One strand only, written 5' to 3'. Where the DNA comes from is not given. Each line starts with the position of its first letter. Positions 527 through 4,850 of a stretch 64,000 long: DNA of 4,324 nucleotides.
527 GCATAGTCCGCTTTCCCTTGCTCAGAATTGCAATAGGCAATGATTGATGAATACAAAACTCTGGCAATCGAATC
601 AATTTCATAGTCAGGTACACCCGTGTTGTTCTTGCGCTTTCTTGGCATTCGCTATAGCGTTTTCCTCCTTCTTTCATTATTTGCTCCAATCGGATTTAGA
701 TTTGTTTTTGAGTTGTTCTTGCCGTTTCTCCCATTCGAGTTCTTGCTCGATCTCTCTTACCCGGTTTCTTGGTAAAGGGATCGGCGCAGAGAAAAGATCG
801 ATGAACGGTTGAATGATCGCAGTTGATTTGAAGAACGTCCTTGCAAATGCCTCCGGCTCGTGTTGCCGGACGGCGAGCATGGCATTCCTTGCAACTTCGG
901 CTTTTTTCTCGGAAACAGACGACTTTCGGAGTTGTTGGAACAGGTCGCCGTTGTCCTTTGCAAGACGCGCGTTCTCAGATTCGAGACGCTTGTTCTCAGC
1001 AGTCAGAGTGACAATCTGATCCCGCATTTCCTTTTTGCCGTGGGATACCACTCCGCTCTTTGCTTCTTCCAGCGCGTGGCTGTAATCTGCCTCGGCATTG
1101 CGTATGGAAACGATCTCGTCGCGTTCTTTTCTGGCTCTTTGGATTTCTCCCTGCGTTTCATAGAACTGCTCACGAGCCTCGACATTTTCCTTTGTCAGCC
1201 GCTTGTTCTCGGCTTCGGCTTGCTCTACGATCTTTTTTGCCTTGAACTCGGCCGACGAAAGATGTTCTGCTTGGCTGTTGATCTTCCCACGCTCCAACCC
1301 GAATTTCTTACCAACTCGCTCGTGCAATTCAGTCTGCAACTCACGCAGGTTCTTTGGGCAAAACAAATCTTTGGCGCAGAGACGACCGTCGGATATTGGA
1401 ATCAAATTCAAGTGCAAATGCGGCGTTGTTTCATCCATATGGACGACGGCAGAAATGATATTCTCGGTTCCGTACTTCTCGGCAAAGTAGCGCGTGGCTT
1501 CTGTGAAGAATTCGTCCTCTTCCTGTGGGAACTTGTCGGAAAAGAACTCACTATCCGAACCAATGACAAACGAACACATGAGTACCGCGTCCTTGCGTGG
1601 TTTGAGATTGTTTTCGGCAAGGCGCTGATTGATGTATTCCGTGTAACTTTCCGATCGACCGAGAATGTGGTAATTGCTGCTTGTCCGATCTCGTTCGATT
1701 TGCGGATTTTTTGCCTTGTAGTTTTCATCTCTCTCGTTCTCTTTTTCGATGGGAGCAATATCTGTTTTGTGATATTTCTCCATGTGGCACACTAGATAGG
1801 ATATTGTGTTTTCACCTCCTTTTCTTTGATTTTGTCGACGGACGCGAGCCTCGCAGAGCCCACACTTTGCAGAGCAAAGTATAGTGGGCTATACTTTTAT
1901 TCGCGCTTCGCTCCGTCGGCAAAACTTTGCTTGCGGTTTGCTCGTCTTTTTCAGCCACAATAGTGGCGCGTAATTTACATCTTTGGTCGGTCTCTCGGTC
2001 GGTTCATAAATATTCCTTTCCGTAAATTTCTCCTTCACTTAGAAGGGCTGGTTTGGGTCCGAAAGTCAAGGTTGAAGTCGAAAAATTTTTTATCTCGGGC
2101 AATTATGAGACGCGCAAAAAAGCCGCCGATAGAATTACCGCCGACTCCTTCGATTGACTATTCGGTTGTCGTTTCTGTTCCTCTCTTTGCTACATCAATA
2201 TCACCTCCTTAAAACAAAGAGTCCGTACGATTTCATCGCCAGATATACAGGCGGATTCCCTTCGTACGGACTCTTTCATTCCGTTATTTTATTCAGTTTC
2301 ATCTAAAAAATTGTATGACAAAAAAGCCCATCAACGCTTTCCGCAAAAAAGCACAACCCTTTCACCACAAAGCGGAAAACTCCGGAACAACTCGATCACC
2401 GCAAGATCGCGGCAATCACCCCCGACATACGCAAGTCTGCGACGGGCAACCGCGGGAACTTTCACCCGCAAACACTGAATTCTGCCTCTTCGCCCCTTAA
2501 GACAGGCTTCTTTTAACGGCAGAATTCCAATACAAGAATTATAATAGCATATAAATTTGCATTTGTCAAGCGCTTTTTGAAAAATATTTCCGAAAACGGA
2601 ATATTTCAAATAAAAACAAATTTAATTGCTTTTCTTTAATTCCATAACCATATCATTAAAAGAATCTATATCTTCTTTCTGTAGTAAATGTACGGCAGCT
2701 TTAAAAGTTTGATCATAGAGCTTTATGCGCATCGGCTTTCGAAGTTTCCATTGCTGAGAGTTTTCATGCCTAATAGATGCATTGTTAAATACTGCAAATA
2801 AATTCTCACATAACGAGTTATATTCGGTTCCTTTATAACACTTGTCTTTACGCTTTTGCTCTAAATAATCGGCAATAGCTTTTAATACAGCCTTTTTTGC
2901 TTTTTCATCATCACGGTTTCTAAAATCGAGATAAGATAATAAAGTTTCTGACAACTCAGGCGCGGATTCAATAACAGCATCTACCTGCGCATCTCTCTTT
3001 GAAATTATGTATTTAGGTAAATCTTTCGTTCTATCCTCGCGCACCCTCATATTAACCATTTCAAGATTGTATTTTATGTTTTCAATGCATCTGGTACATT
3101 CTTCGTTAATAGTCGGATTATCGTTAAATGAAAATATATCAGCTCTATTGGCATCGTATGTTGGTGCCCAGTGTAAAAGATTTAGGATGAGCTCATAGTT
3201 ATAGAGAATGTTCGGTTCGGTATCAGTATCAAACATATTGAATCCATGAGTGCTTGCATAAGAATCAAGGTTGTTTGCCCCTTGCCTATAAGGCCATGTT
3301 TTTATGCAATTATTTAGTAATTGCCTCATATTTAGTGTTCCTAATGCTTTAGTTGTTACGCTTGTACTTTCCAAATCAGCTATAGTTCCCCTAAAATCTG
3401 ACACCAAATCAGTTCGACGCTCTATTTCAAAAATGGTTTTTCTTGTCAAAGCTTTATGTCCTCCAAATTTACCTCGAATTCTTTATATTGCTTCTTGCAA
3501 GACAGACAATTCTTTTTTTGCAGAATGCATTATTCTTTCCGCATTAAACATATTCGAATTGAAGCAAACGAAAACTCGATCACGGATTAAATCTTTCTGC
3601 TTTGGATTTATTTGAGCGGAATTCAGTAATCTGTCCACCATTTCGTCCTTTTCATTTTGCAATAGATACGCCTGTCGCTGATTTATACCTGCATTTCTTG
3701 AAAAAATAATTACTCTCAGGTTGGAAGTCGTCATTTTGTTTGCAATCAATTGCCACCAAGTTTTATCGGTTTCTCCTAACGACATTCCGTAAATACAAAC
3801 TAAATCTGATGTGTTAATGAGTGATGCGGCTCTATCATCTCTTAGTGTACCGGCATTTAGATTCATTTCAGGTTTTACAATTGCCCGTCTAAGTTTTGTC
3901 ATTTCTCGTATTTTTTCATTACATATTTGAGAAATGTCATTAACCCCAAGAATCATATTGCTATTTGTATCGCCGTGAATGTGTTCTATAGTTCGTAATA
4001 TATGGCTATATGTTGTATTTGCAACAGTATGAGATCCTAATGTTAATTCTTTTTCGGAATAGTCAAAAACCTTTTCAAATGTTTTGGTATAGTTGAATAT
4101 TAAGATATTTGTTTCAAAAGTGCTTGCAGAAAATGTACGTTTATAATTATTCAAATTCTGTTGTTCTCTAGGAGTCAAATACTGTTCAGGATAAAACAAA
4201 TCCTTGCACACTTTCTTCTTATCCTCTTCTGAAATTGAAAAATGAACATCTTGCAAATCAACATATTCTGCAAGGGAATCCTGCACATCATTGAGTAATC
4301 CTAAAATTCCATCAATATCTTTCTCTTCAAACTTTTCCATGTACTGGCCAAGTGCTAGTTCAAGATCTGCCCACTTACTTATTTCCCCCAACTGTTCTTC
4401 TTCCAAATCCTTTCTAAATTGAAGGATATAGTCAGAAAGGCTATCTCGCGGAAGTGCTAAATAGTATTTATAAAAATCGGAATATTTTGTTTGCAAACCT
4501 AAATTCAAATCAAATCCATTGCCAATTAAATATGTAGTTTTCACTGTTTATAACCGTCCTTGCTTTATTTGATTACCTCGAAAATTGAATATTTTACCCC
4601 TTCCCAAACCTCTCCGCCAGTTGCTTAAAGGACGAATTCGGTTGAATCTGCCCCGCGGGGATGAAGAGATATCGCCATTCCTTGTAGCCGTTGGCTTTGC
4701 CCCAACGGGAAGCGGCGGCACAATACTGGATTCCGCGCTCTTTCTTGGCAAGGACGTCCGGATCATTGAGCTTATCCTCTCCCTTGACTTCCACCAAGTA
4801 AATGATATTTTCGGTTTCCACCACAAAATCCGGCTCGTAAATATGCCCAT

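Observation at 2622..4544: AbiH-like gene paired with an uncharacterised 275-aa partner: a candidate two-gene abortive-infection module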

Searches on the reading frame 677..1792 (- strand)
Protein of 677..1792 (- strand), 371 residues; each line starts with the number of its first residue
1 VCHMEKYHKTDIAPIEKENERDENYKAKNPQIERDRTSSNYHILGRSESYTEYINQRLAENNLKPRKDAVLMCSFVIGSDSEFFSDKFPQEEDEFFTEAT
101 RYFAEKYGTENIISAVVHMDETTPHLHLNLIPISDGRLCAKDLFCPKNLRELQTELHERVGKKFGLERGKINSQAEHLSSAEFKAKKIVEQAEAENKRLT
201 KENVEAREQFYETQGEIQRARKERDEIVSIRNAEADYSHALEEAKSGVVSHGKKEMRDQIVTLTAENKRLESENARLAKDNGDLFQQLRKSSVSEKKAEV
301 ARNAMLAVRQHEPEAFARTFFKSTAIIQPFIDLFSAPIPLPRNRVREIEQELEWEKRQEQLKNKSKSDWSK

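Call 3: search_protein_families(library=pfam, proteins=[window:677-1792:-], max_evalue=1)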
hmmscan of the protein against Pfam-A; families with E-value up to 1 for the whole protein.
window:677-1792:- (371 aa): 9 families
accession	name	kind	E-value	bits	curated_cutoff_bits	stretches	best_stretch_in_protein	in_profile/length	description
PF01076.25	Mob_Pre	-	1.9e-49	168.6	25.5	1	1-185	6-196/196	Plasmid recombination enzyme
PF21924.1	XRCC4_CC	-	0.0012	19.3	27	1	258-291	16-49/78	XRCC4 coiled-coil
PF03432.20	Relaxase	-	0.0081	16.9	24.6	1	88-134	52-102/132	MobA/VirD2-like, nuclease domain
PF14662.11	KASH_CCD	-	0.0083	16.6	43.3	1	177-287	19-131/191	Coiled-coil region of CCDC155 or KASH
PF07558.16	Shugoshin_N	-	0.066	13.5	30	0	259-275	22-38/45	Shugoshin N-terminal coiled-coil region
PF05227.19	CHASE3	-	0.1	13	28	1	184-273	46-130/138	CHASE3 domain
PF01166.23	TSC22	-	0.51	11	30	1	255-289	18-53/57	TSC-22/dip/bun family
PF14197.11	Cep57_CLD_2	-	0.73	10.4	27.1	0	193-228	2-37/67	Centrosome localisation domain of PPC89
PF08961.15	NRBF2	-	0.99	9.3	36.8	1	221-287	63-124/200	Nuclear receptor-binding factor 2, autophagy regulator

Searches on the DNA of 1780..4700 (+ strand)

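Call 10: search_dna_similar(query=window:2400-4700:+, collection=plasmids, mode=near)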
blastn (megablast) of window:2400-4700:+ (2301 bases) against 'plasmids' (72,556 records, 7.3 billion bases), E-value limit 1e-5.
No match.

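Call 94: search_rna_families(source=window, start=1780, end=2640, threshold=evalue, max_evalue=1)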
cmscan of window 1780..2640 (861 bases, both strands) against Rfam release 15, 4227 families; matches with E-value up to 1: 1.
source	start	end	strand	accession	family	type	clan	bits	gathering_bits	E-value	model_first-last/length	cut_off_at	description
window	2205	2338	-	RF00121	MicC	Gene; sRNA;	-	22.7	90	0.83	1-123/123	no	MicC RNA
